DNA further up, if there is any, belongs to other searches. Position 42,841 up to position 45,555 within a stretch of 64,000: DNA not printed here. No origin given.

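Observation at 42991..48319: Complete coenzyme F420 biosynthesis operon (fno-cofE-cofD-cofC-fbiC) in a gammaproteobacteria-like, AT-rich genome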

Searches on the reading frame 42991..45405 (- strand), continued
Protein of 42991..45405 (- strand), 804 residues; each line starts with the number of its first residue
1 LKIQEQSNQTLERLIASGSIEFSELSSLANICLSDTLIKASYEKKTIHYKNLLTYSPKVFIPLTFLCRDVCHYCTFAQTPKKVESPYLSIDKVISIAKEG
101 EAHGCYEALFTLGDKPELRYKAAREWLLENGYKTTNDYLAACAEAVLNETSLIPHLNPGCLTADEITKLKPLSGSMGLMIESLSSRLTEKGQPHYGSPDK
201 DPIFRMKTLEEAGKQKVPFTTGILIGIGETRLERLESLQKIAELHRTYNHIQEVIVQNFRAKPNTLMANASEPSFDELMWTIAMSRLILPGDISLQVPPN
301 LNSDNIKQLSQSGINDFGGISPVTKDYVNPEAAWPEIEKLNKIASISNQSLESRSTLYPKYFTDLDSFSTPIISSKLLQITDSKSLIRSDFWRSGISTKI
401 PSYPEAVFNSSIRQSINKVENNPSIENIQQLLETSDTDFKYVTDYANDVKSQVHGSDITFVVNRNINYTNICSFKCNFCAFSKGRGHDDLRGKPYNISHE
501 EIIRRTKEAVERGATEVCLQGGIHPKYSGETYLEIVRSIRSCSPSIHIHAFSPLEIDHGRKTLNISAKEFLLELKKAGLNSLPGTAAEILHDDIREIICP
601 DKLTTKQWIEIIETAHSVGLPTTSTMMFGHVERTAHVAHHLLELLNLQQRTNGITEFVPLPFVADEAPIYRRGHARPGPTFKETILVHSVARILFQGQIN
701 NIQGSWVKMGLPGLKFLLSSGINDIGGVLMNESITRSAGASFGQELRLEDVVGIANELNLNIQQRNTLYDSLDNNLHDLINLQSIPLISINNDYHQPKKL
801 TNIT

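Call 49: search_protein_families(library=ncbifam, max_evalue=0.01, proteins=[L029:712-1635:+, L029:5577-6479:-, L029:1673-2434:-, L029:6637-7299:+])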
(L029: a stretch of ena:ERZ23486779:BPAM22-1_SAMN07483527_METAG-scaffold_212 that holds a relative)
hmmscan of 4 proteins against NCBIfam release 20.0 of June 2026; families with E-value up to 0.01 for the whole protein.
L029:712-1635:+ (307 aa): 30 families (the best 25 are shown)
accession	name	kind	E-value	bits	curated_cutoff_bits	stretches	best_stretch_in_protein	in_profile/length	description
TIGR03619.1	F420_Rv2161c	subfamily_domain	1.8e-44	152.2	166.9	1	46-218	42-214/247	TIGR03619 family F420-dependent LLM class oxidoreductase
TIGR03854.1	F420_MSMEG_3544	hypoth_equivalog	5.7e-43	147.3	295.6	1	22-288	17-276/290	TIGR03854 family LLM class F420-dependent oxidoreductase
TIGR03560.1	F420_Rv1855c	subfamily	5.7e-31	108.1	231.4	1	27-214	22-220/227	TIGR03560 family F420-dependent LLM class oxidoreductase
TIGR03571.1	lucif_BA3436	subfamily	1.8e-21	76.7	303.9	1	44-206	63-225/304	TIGR03571 family LLM class oxidoreductase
TIGR04021.1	LLM_DMSO2_sfnG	equivalog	8.5e-21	74.7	382.95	1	48-213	61-228/350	dimethylsulfone monooxygenase SfnG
TIGR03555.1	F420_mer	equivalog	7.5e-18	65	348.7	1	22-215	16-203/325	5,10-methylenetetrahydromethanopterin reductase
TIGR03565.1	alk_sulf_monoox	equivalog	1.1e-17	64.1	518.2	1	52-213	57-219/346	FMNH2-dependent alkanesulfonate monooxygenase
NF001939.1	PRK00719.1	subfamily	4.4e-17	61.9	510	1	53-213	58-219/373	alkanesulfonate monooxygenase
NF002619.0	PRK02271.1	equivalog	1.1e-16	61.1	276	1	23-214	19-203/329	5,10-methylenetetrahydromethanopterin reductase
TIGR03554.1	F420_G6P_DH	equivalog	2.5e-16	59.6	420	1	50-215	52-222/331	glucose-6-phosphate dehydrogenase (coenzyme-F420)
TIGR04020.1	seco_metab_LLM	subfamily_domain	3.8e-15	55.8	244.45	1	23-182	24-185/341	MupA/Atu3671 family FMN-dependent luciferase-like monooxygenase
TIGR03621.1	F420_MSMEG_2516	subfamily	6.6e-15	55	213.15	1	22-174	18-162/295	TIGR03621 family F420-dependent LLM class oxidoreductase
TIGR03557.1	F420_G6P_family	subfamily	1.9e-14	53.5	210.4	1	50-187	49-187/316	TIGR03557 family F420-dependent LLM class oxidoreductase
TIGR04024.1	F420_NP1902A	hypoth_equivalog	2.2e-14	52.9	345.4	1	28-216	25-207/330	TIGR04024 family LLM class F420-dependent oxidoreductase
TIGR04465.1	ArgArg_F420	equivalog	3.8e-14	52.5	470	1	28-194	70-241/364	F420-dependent hydroxymycolic acid dehydrogenase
TIGR03564.1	F420_MSMEG_4879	subfamily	2.3e-10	40.5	234.25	1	28-201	9-180/265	TIGR03564 family F420-dependent LLM class oxidoreductase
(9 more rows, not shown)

L029:5577-6479:- (300 aa): 28 families (the best 25 are shown)
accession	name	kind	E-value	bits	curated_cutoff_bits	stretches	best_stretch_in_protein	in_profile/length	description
TIGR03564.1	F420_MSMEG_4879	subfamily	2.5e-94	315.8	234.25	1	23-277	5-264/265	TIGR03564 family F420-dependent LLM class oxidoreductase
TIGR03559.1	F420_Rv3520c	subfamily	5.3e-40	137.4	335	1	13-231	9-246/325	LLM class F420-dependent oxidoreductase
TIGR04024.1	F420_NP1902A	hypoth_equivalog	5.3e-38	130.6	345.4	1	12-191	10-190/330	TIGR04024 family LLM class F420-dependent oxidoreductase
TIGR03841.1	F420_Rv3093c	subfamily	1.3e-37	129.8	213.65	1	17-247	10-241/298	LLM class F420-dependent oxidoreductase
TIGR03617.1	F420_MSMEG_2256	subfamily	7.7e-31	107.2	278.15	1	24-245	2-240/318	TIGR03617 family F420-dependent LLM class oxidoreductase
NF002619.0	PRK02271.1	equivalog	1.9e-29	103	276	1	14-222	11-224/329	5,10-methylenetetrahydromethanopterin reductase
TIGR03555.1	F420_mer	equivalog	1.2e-27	97.2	348.7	1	14-221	9-220/325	5,10-methylenetetrahydromethanopterin reductase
TIGR03620.1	F420_MSMEG_4141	subfamily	8e-26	91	219.8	1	3-256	4-224/280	TIGR03620 family F420-dependent LLM class oxidoreductase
TIGR03857.1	F420_MSMEG_2249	hypoth_equivalog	6.8e-23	81.4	218.4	1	14-253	11-256/329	TIGR03857 family LLM class F420-dependent oxidoreductase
TIGR03557.1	F420_G6P_family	subfamily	2.2e-21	76.3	210.4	1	19-226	15-229/316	TIGR03557 family F420-dependent LLM class oxidoreductase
TIGR03560.1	F420_Rv1855c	subfamily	9.7e-20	71.3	231.4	1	16-190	12-204/227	TIGR03560 family F420-dependent LLM class oxidoreductase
TIGR03619.1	F420_Rv2161c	subfamily_domain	1.6e-18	67.2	166.9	1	41-228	43-232/247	TIGR03619 family F420-dependent LLM class oxidoreductase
TIGR03621.1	F420_MSMEG_2516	subfamily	8.2e-17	61.3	213.15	1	13-175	10-171/295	TIGR03621 family F420-dependent LLM class oxidoreductase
TIGR03854.1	F420_MSMEG_3544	hypoth_equivalog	3.4e-15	56.1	295.6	1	2-282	1-270/290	TIGR03854 family LLM class F420-dependent oxidoreductase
TIGR03571.1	lucif_BA3436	subfamily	4.2e-14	52.5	303.9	1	41-224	66-252/304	TIGR03571 family LLM class oxidoreductase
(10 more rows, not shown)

L029:1673-2434:- (253 aa): 230 families (the best 25 are shown)
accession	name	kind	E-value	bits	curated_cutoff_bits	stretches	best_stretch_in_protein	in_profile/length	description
NF005672.0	PRK07454.1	equivalog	2.4e-53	180.8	234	1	7-238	6-237/241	SDR family oxidoreductase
NF005806.0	PRK07666.1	equivalog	2e-48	164.8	286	1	2-235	2-234/239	3-ketoacyl-ACP reductase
NF005594.0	PRK07326.1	equivalog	4e-46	157.5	271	1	4-238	3-232/237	SDR family oxidoreductase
NF009466.0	PRK12826.1-2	subfamily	2.2e-44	151.8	222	1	6-223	2-227/248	3-oxoacyl-ACP reductase FabG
NF052558.1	MBtsdlDhBudC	equivalog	6.5e-43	147.1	270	1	6-222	2-223/250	meso-2,3-butanediol dehydrogenase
NF009093.0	PRK12429.1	subfamily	1.2e-42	146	258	1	4-196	2-195/259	3-hydroxybutyrate dehydrogenase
NF005559.1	PRK07231.1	subfamily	6.4e-42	143.8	215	1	5-210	2-208/249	glucose 1-dehydrogenase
TIGR01963.1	PHB_DH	subfamily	7.7e-42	143.3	307.05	1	8-196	2-191/255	3-hydroxybutyrate dehydrogenase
NF004203.0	PRK05653.2-4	subfamily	8.5e-42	143.3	313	1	4-196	3-198/260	3-oxoacyl-ACP reductase FabG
NF004791.0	PRK06138.1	equivalog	1.6e-41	142.3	312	1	4-195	2-193/252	SDR family oxidoreductase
NF004818.0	PRK06172.1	equivalog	6.1e-40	137.1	336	1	1-195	1-197/253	SDR family oxidoreductase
NF006366.0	PRK08589.1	equivalog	1.4e-39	136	386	1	3-196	2-195/272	SDR family oxidoreductase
NF004825.0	PRK06181.1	equivalog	1.4e-39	136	215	1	4-219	3-225/268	SDR family oxidoreductase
NF004198.0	PRK05653.1-3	equivalog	1.9e-39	135.6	296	1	4-222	4-228/248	3-oxoacyl-ACP reductase FabG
NF009384.0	PRK12743.1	equivalog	2.4e-39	135.1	264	1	6-207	5-209/258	SDR family oxidoreductase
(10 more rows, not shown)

L029:6637-7299:+ (220 aa): 26 families (the best 25 are shown)
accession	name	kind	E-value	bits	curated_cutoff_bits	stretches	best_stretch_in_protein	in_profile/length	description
TIGR01915.1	npdG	equivalog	1.9e-56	191.5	149.8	1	7-215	3-220/220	NADPH-dependent F420 reductase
NF006408.0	PRK08655.1-2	equivalog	2.3e-07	30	422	1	4-101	6-98/441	prephenate dehydrogenase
NF006410.0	PRK08655.1-4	equivalog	2.9e-06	26.4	498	1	2-101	2-96/446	prephenate dehydrogenase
NF005752.0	PRK07576.1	subfamily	3.4e-06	26.6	321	1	5-55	10-60/271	SDR family oxidoreductase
NF006409.0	PRK08655.1-3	equivalog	3.8e-06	26.7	310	1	7-101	3-91/290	prephenate dehydrogenase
NF005811.0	PRK07677.1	equivalog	7.7e-06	25.7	318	1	4-60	3-59/254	2,4-dienoyl-CoA reductase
TIGR01505.1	tartro_sem_red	equivalog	1.7e-05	24.2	340.75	1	12-101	6-93/291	2-hydroxy-3-oxopropionate reductase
NF004202.0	PRK05653.2-2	equivalog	1.9e-05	24.4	333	1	5-67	8-70/259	3-oxoacyl-ACP reductase FabG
NF006407.0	PRK08655.1-1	equivalog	4.2e-05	22.6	834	1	7-101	3-92/439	prephenate dehydrogenase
NF006411.0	PRK08655.1-5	equivalog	0.00011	21.2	464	1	4-102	2-93/443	prephenate dehydrogenase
NF004513.0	PRK05854.1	subfamily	0.00022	20.4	282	1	8-55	18-66/314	SDR family oxidoreductase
NF006132.0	PRK08277.1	subfamily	0.00038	19.9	281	1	5-51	11-57/280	D-mannonate oxidoreductase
NF006070.0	PRK08213.1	subfamily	0.00042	19.9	279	1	7-80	15-88/259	gluconate 5-dehydrogenase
NF005909.0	PRK07890.1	subfamily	0.00049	19.4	258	1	4-53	6-56/260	short chain dehydrogenase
TIGR00507.1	aroE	equivalog_domain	0.00061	19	200.2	1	5-84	118-194/270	shikimate dehydrogenase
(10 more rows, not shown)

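Call 50: find_homologous_proteins(query=L029:5577-6479:-, max_evalue=1e-10)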
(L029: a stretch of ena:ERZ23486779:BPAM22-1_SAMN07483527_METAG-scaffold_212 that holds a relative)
Query L029:5577-6479:- (300 aa): 8000 proteins with E <= 1e-10 among 8000 candidates; the best 120 are listed.
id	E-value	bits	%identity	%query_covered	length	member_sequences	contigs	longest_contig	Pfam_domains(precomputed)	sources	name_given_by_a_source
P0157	3.0e-193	658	99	100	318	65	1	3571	PF00296.27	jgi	-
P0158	1.3e-191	653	98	100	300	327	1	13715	PF00296.27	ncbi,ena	-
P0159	1.4e-191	653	98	100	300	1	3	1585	PF00296.27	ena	-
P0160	2.6e-191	652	98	100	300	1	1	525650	PF00296.27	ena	-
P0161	2.9e-191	652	98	100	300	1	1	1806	PF00296.27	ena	-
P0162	2.9e-191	652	98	100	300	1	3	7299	PF00296.27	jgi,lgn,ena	-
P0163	3.2e-191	652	98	100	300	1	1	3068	PF00296.27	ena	-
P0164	3.6e-191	652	98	100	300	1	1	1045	PF00296.27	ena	-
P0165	4.2e-191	651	98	100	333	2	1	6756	PF00296.27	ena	-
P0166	7.5e-191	650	98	100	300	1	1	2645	PF00296.27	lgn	-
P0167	1.4e-190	650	97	100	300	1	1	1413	PF00296.27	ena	-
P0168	1.5e-190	650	98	100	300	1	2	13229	PF00296.27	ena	-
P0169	2.9e-190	649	98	100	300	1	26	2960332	PF00296.27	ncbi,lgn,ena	-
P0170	3.9e-190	648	98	100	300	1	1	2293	PF00296.27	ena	-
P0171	5.5e-190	648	97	100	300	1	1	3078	PF00296.27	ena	-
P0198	1.5e-179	613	93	100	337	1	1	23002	PF00296.27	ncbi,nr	ncbi:MAG: TIGR03564 family F420-dependent LLM class oxidoreductase [Proteobacteria bacterium]|nr:TIG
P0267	7.7e-154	529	77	100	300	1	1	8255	PF00296.27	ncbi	ncbi:MAG: TIGR03564 family F420-dependent LLM class oxidoreductase [Pseudomonadota bacterium]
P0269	8.3e-154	529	77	100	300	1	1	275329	PF00296.27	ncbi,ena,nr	ncbi:MAG: TIGR03564 family F420-dependent LLM class oxidoreductase [Pseudomonadota bacterium]|nr:TIG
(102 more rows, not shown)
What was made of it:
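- Tried and rejected: I searched for SAR86 F420 clients using the outgroup's TIGR03564 LLM as query (call 50).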
